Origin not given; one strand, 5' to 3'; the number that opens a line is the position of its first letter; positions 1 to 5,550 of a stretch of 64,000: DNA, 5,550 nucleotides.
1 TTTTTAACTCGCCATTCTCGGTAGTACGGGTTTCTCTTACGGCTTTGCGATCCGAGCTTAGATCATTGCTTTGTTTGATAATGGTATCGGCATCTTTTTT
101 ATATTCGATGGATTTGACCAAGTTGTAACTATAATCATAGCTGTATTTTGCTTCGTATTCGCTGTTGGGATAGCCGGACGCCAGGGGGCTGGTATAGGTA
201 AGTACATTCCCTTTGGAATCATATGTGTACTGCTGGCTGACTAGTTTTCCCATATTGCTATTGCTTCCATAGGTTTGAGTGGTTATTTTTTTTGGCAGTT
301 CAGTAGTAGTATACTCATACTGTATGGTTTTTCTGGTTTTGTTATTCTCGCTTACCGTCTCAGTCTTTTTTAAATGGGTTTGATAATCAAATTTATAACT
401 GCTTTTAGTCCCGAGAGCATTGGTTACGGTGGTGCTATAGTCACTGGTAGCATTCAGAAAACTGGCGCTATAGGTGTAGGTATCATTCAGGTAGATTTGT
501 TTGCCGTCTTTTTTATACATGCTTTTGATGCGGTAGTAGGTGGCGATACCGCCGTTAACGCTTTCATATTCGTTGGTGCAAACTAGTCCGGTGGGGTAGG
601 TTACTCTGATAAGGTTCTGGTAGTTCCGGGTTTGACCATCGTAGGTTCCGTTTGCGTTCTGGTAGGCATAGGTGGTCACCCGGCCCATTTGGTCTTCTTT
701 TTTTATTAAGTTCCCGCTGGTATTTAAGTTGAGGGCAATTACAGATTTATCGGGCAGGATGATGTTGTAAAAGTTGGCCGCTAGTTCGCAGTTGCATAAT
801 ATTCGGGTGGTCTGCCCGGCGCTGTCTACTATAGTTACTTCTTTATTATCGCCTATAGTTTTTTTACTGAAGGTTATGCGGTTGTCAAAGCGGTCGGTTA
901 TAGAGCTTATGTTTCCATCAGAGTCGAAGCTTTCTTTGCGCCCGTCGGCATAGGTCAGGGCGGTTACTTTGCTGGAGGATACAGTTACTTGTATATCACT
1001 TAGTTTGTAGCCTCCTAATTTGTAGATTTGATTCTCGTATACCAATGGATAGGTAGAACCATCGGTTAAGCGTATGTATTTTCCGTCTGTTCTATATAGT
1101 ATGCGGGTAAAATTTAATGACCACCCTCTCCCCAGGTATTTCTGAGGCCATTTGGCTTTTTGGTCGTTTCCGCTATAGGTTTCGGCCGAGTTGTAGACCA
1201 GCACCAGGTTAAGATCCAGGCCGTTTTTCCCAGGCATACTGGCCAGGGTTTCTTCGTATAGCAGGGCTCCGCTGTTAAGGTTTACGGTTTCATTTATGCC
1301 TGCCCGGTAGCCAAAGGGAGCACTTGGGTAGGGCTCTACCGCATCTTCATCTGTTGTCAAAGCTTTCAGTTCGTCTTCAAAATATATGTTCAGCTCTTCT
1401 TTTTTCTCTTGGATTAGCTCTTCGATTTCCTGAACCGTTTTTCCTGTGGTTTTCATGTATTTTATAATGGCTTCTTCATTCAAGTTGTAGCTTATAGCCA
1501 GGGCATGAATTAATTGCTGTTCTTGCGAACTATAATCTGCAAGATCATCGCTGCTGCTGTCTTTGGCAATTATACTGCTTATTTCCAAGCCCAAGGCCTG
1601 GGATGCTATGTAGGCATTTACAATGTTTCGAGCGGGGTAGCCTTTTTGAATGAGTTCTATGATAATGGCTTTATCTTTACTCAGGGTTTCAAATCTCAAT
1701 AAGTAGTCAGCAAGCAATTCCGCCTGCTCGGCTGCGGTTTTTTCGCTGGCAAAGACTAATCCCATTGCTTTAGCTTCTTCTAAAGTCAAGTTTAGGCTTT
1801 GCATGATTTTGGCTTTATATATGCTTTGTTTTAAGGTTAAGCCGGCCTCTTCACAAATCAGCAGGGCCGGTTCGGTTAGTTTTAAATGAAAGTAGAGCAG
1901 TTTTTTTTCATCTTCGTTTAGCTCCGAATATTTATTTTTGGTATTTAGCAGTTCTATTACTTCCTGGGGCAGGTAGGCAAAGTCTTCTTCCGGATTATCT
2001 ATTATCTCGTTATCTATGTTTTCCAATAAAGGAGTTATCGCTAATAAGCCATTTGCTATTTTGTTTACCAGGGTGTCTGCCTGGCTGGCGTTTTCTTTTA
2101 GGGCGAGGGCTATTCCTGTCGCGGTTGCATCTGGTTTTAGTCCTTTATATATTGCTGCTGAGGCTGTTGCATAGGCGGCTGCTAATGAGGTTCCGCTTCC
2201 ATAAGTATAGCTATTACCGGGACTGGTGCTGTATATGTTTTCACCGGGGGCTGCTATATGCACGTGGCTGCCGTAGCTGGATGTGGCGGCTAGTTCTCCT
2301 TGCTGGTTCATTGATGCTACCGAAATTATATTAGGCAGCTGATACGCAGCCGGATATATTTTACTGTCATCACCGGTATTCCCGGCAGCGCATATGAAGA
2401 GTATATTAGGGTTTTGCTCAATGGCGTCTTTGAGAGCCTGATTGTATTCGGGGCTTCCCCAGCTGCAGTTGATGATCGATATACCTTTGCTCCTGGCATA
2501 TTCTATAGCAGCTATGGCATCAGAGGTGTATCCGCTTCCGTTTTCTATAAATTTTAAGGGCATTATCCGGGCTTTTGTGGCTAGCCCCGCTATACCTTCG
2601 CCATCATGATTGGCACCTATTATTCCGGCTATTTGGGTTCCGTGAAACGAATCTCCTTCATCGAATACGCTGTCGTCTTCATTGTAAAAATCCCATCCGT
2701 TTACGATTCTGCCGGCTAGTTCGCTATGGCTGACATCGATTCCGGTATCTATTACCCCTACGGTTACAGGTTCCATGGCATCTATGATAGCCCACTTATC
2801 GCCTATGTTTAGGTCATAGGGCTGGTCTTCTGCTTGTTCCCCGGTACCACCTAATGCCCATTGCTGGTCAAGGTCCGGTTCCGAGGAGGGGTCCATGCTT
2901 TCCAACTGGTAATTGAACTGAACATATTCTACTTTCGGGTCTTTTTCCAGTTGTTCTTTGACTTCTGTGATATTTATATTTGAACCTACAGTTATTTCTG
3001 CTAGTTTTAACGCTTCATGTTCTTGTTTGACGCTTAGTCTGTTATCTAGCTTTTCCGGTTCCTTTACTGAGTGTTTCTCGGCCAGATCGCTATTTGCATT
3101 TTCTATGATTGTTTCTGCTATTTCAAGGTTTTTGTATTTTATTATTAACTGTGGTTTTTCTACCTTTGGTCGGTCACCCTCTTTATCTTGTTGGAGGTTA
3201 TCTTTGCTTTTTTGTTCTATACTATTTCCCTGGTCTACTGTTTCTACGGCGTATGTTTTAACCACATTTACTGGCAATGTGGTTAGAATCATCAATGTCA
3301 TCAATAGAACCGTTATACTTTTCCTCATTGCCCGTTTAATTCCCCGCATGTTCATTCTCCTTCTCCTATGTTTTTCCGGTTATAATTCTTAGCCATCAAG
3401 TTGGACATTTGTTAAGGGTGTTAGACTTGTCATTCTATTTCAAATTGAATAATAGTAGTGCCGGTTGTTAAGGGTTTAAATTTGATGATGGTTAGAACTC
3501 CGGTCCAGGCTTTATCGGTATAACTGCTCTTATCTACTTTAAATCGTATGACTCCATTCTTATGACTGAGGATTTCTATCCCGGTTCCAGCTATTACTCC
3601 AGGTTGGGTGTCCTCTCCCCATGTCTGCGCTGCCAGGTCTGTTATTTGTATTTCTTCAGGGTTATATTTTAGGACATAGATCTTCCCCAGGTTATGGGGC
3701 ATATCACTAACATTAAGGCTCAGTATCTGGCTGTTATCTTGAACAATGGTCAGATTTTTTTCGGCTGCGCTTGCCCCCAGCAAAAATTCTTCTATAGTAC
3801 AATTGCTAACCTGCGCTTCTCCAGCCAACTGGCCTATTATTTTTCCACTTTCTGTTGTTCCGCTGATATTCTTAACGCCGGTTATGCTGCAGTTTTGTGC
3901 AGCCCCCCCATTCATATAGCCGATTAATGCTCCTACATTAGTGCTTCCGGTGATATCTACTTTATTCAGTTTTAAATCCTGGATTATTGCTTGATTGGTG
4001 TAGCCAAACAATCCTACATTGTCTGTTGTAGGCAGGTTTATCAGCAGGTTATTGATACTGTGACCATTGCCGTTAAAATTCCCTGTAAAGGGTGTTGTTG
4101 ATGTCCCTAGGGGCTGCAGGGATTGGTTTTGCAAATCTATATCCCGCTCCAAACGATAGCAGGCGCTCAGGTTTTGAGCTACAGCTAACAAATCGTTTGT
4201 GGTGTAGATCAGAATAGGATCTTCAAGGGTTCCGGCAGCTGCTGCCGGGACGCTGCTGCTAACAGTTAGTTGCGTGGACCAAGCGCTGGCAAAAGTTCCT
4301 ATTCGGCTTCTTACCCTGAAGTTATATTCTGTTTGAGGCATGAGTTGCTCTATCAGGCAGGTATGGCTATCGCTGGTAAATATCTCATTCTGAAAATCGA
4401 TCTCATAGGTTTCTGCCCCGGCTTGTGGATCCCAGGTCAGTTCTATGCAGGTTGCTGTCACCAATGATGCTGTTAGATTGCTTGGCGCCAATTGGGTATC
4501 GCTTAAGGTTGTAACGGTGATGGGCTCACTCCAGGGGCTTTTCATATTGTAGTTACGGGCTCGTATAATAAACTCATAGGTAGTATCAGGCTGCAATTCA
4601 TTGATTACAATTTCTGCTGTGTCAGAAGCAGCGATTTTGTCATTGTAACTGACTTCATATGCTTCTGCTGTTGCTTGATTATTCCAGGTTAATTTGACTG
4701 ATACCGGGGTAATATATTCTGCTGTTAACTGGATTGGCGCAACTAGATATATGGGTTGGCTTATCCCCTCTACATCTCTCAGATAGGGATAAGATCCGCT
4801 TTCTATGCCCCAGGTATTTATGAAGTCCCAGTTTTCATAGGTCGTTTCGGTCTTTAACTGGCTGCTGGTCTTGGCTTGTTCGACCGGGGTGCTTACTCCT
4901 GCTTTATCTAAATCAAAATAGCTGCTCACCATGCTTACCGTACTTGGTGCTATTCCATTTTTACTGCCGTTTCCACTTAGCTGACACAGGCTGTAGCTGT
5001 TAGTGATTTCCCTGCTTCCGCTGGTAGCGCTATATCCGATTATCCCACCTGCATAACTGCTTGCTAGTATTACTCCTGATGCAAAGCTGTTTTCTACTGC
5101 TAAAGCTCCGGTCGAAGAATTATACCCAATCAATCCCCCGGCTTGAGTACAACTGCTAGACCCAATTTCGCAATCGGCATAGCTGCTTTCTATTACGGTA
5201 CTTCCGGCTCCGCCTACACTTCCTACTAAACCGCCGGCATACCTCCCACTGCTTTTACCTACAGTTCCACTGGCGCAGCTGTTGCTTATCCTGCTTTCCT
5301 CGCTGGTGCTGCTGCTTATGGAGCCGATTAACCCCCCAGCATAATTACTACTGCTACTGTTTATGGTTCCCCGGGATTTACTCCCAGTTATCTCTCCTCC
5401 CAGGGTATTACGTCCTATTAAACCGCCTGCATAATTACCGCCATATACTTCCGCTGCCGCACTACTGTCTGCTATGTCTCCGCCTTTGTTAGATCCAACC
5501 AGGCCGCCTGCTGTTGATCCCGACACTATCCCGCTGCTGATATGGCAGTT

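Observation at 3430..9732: One 2,100-codon surface-protein frame broken only by two identical in-frame amber codons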

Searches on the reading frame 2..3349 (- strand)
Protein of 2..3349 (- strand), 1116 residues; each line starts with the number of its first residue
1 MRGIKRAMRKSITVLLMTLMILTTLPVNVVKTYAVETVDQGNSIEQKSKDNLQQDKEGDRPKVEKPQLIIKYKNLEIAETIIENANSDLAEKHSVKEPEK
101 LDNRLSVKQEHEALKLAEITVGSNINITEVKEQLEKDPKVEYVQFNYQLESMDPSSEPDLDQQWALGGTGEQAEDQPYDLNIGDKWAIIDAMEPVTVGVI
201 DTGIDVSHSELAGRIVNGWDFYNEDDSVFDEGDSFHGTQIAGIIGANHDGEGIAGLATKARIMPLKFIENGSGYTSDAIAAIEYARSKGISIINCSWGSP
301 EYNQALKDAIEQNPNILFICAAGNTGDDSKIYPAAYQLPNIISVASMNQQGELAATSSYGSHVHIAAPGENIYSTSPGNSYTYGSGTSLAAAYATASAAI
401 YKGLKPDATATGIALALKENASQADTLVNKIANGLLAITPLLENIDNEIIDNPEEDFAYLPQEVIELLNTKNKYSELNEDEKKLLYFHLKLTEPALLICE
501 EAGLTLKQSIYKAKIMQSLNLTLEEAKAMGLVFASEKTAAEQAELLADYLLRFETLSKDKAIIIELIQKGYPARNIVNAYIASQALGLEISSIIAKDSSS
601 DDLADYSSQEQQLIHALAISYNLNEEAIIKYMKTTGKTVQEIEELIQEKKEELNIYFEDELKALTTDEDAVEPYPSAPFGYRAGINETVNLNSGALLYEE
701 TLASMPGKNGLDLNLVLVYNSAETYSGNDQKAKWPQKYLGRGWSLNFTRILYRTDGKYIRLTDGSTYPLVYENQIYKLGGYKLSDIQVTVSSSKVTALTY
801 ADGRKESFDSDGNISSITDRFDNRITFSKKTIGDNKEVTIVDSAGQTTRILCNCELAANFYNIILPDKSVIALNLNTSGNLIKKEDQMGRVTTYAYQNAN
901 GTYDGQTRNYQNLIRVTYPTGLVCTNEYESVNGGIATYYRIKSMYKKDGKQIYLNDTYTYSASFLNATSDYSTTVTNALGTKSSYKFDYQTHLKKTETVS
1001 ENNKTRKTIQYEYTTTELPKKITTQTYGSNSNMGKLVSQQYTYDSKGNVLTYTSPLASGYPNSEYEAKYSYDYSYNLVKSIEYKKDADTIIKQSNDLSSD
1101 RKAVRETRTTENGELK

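Call 31: search_protein_families(library=pfam, proteins=[window:2-3349:-], max_evalue=0.01)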
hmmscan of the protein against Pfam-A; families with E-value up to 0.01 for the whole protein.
window:2-3349:- (1116 aa): 4 families
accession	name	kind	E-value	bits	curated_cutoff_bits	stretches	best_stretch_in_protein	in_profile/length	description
PF00082.27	Peptidase_S8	-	1.7e-45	156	21.8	1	195-422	4-276/288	Subtilase family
PF05593.20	RHS_repeat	-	1e-06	29.4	22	0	877-900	3-25/38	RHS Repeat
PF20148.4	DUF6531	-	1.1e-06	29.4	24.1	1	687-765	2-68/74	Domain of unknown function (DUF6531)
PF22148.1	Fervidolysin_NPro-like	-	0.0074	17.1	21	0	106-146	41-81/81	Fervidolysin N-terminal prodomain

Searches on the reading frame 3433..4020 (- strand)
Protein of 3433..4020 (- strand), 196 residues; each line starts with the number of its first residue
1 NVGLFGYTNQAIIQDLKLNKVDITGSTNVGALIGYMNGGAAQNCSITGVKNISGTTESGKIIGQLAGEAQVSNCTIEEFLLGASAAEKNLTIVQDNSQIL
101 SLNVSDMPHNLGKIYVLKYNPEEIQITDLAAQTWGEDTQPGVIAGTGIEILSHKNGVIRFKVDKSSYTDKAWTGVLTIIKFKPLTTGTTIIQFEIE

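Call 31: search_protein_families(library=pfam, proteins=[window:3433-3930:-], max_evalue=0.01)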
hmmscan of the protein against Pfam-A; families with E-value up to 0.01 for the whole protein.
window:3433-3930:- (166 aa): 0 families

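Call 40: predict_structure(protein=window:3433-4020:-)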
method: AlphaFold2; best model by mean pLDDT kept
length: 196 residues; sequences in the alignment: 1
mean_pLDDT: 38.8   pTM: 0.35
mean pLDDT of the five models: 38.8, 38.4, 37.6, 30.6, 29.5
residues with pLDDT >= 90: 0; 70-90: 1; 50-70: 49; < 50: 146
segments of 3 or more residues with pLDDT < 50: 1-99, 106-111, 119-129, 169-196
pLDDT, mean of each block of 10 residues (from residue 1): 23 25 24 28 33 30 30 32 28 37 47 49 43 55 65 63 56 40 32 32
secondary structure, 60 per line:
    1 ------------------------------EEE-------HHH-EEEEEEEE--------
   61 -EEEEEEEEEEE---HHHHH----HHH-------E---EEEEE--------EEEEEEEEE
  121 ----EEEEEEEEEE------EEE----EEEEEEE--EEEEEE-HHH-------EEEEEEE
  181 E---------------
elements in order: E31-33 E45-52 E62-72 H76-80 E99-103 E112-120 E125-134 E141-143 E148-154 E157-162 E174-181

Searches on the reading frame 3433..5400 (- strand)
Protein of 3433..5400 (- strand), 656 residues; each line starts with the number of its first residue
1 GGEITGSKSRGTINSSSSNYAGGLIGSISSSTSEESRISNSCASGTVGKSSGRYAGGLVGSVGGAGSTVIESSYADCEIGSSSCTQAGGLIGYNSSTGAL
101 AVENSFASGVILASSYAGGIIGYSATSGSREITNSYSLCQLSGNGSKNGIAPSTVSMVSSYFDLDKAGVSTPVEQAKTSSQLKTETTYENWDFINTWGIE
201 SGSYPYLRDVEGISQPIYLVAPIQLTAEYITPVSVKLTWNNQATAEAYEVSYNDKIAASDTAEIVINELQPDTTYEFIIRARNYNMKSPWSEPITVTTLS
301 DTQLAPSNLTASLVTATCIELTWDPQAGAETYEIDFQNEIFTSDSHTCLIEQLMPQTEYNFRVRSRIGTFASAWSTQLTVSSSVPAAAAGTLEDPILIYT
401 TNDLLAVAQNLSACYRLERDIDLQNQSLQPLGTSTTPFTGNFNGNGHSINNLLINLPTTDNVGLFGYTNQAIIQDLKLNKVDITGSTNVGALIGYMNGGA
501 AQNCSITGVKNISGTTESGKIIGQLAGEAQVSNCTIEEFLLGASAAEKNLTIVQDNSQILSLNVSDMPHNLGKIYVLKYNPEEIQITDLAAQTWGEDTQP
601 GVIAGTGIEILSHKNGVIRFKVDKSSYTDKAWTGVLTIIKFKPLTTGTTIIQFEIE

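Call 39: find_homologous_proteins(query=window:3433-5400:-, max_evalue=1e-10)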
Query window:3433-5400:- (656 aa): 440 proteins with E <= 1e-10 among 8000 candidates; the best 120 are listed.
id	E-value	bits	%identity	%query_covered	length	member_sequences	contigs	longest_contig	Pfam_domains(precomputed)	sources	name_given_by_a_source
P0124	0.0e+0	1536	100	100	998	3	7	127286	PF05342.20,PF07581.18,PF00041.28,PF16656.12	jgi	jgi:hypothetical protein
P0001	2.1e-174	600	100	33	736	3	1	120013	PF05342.20,PF07581.18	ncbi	-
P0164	3.6e-74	269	36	23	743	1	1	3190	PF07581.18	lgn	-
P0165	1.5e-67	247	27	54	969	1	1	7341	PF05342.20,PF07581.18,PF13855.13,PF00041.28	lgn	-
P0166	2.3e-67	246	36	23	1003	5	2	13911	PF05342.20,PF07581.18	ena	-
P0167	2.4e-67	246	37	25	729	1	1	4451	PF05342.20,PF07581.18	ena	-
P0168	5.8e-59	218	34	25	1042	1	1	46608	PF05342.20,PF07581.18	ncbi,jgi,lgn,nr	ncbi:MAG: GLUG motif-containing protein [Candidatus Delongbacteria bacterium]|jgi:hypothetical prote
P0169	5.8e-57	212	32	26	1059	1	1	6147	PF05342.20,PF07581.18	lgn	-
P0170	9.2e-56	208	46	14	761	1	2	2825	PF05342.20,PF07581.18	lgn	-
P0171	2.2e-49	187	29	75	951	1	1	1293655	PF07581.18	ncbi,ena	-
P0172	3.2e-48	183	37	18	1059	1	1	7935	PF05342.20,PF07581.18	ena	-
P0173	1.6e-46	177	28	72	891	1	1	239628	PF05342.20,PF07581.18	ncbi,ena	-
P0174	5.7e-45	172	33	24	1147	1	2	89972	PF18962.8,PF07581.18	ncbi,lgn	ncbi:MAG: GLUG motif-containing protein [Balneolales bacterium]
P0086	2.3e-44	170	44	23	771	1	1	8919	PF05342.20,PF07581.18,PF00041.28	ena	-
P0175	3.1e-43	166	46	17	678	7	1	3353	PF05342.20,PF07581.18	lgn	-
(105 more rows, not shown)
